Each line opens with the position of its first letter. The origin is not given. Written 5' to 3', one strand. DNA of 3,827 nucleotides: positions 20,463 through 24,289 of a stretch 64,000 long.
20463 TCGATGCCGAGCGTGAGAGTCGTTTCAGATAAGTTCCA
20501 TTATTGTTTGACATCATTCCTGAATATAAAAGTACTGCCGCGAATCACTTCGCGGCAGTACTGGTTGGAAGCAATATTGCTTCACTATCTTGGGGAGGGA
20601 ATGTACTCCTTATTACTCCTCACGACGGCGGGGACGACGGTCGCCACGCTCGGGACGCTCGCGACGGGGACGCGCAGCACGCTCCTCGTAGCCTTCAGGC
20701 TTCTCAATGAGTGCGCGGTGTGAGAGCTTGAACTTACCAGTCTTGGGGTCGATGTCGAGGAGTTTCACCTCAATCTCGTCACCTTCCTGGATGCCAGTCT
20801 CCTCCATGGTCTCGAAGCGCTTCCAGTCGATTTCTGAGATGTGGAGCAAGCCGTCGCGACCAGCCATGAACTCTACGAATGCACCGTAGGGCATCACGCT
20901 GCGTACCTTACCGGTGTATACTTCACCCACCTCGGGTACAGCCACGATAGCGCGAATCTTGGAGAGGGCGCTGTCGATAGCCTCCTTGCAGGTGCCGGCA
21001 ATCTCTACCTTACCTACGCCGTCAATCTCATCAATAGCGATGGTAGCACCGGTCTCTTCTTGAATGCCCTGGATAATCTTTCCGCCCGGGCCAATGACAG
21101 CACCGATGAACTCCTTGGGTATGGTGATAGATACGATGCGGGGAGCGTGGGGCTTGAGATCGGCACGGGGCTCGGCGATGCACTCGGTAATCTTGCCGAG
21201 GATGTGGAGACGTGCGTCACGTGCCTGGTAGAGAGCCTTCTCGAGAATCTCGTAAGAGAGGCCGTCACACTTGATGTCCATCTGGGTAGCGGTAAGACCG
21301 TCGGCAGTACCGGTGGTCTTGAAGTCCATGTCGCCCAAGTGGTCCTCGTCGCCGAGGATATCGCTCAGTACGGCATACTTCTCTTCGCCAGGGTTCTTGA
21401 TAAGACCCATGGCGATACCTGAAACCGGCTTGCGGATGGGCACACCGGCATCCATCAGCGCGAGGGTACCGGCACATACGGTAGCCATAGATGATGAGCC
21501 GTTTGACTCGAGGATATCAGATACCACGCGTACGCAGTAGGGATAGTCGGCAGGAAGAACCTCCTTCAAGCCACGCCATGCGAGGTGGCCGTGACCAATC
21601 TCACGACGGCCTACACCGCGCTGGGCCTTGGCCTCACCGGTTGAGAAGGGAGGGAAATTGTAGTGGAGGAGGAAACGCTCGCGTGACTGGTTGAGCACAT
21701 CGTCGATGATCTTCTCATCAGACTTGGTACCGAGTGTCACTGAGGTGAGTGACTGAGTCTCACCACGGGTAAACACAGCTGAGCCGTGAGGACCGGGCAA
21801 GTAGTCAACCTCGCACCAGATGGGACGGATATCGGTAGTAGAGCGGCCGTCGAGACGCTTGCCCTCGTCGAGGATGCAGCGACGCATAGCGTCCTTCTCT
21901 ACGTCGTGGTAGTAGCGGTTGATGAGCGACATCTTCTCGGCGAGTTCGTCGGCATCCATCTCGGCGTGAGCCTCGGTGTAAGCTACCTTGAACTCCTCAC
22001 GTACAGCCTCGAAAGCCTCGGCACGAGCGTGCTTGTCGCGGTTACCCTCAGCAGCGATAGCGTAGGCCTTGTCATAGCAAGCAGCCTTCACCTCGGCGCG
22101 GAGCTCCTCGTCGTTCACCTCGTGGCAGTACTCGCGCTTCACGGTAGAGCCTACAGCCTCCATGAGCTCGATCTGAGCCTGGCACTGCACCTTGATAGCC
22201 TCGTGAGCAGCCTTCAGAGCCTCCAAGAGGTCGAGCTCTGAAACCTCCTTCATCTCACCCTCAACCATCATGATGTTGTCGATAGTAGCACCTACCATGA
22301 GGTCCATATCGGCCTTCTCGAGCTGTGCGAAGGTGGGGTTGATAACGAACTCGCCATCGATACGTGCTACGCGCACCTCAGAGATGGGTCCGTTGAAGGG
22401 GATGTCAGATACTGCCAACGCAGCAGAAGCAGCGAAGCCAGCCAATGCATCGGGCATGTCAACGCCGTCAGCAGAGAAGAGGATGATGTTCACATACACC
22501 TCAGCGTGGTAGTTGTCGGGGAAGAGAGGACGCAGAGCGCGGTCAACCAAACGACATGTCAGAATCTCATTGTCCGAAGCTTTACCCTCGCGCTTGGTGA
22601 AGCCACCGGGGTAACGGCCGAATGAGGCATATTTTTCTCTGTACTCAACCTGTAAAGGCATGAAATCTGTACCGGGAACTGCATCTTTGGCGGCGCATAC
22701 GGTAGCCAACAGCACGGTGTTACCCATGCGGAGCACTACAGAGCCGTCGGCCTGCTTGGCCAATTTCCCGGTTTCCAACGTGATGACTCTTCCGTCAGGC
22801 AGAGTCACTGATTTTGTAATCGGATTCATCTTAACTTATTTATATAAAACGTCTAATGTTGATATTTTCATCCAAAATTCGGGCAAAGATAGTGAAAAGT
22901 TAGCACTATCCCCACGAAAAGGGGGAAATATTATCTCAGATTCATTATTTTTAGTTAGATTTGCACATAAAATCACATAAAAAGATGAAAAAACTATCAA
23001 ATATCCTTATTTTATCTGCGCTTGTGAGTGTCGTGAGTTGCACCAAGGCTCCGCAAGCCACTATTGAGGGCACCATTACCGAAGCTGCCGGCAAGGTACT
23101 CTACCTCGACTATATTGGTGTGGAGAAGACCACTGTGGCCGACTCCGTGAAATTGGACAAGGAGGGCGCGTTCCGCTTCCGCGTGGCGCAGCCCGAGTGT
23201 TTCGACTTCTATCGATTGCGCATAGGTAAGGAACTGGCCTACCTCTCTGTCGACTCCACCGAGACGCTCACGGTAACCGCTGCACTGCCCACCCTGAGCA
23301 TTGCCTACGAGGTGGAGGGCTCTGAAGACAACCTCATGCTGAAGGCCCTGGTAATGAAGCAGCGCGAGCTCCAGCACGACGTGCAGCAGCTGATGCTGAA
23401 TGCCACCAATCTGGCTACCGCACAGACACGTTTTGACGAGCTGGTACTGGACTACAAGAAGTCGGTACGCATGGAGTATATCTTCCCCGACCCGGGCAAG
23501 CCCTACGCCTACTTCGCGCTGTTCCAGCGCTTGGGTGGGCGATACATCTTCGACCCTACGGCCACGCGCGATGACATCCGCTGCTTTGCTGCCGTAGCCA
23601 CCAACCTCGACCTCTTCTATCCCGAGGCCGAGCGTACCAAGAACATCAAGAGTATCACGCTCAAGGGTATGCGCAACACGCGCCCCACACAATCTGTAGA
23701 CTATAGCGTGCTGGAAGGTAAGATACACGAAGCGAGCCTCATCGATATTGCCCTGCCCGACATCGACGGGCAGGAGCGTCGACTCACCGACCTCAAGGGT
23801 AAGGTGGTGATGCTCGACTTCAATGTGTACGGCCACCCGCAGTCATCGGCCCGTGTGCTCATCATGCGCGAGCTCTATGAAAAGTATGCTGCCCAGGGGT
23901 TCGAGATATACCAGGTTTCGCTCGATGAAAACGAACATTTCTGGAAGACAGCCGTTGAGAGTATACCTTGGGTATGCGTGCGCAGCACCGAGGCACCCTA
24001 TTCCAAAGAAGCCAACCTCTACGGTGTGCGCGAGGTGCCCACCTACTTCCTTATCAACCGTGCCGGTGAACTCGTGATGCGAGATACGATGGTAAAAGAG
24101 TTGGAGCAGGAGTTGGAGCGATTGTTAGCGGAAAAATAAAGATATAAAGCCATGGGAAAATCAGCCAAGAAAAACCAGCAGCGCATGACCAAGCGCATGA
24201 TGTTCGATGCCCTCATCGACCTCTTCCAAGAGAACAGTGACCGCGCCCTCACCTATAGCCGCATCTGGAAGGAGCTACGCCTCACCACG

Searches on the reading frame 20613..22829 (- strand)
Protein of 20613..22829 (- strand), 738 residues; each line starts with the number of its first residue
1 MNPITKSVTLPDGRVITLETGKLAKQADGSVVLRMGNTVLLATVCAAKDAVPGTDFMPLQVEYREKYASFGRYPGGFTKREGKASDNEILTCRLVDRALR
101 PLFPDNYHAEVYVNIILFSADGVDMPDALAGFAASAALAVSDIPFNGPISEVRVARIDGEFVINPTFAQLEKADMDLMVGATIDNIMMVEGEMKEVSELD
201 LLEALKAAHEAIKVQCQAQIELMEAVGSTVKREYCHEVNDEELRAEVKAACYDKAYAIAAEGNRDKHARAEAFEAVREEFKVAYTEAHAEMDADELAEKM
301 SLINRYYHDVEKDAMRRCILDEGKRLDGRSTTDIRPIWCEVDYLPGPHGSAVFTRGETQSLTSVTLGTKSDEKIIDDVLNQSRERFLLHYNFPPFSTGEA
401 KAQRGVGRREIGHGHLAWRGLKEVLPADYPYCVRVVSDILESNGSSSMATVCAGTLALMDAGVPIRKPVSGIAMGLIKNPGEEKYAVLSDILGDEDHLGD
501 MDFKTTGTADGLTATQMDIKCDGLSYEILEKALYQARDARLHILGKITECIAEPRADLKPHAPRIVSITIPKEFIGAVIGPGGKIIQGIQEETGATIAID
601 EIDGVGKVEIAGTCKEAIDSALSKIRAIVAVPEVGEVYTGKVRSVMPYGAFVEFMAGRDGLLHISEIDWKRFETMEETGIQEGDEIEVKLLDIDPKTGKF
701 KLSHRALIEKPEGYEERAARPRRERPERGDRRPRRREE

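Call 97: search_protein_families(library=pfam, proteins=[window:20613-22829:-], max_evalue=0.0001)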
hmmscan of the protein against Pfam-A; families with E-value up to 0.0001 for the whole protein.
window:20613-22829:- (738 aa): 5 families
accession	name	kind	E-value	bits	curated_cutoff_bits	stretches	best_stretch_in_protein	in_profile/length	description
PF01138.27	RNase_PH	-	1.9e-55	187.2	25.5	2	13-144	2-130/130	3' exoribonuclease family, domain 1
PF03725.20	RNase_PH_C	-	7.4e-20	71.1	20.8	1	147-211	1-67/67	3' exoribonuclease family, domain 2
PF00575.29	S1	-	5.1e-17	62.5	22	1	632-705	2-74/74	S1 RNA binding domain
PF00013.35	KH_1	-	4.8e-12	45.9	21.5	1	566-626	2-65/66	KH domain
PF03726.19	PNPase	-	7.8e-08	33.1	24.6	1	243-330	2-81/81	Polyribonucleotide nucleotidyltransferase, RNA binding domain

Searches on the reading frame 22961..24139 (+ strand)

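Call 97: search_protein_families(library=pfam, proteins=[window:22961-24139:+], max_evalue=0.0001)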
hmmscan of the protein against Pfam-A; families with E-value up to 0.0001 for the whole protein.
window:22961-24139:+ (392 aa): 4 families
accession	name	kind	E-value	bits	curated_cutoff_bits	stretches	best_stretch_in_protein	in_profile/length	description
PF13905.12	Thioredoxin_8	-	5e-11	43.2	27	1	280-370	1-93/94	Thioredoxin-like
PF00578.27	AhpC-TSA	-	7.7e-09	36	26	1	261-371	6-121/124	AhpC/TSA family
PF14289.11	DUF4369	-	2.9e-07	31.4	25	1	34-124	2-88/91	Domain of unknown function (DUF4369)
PF08534.16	Redoxin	-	1.2e-06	28.8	26.6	1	262-380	8-137/148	Redoxin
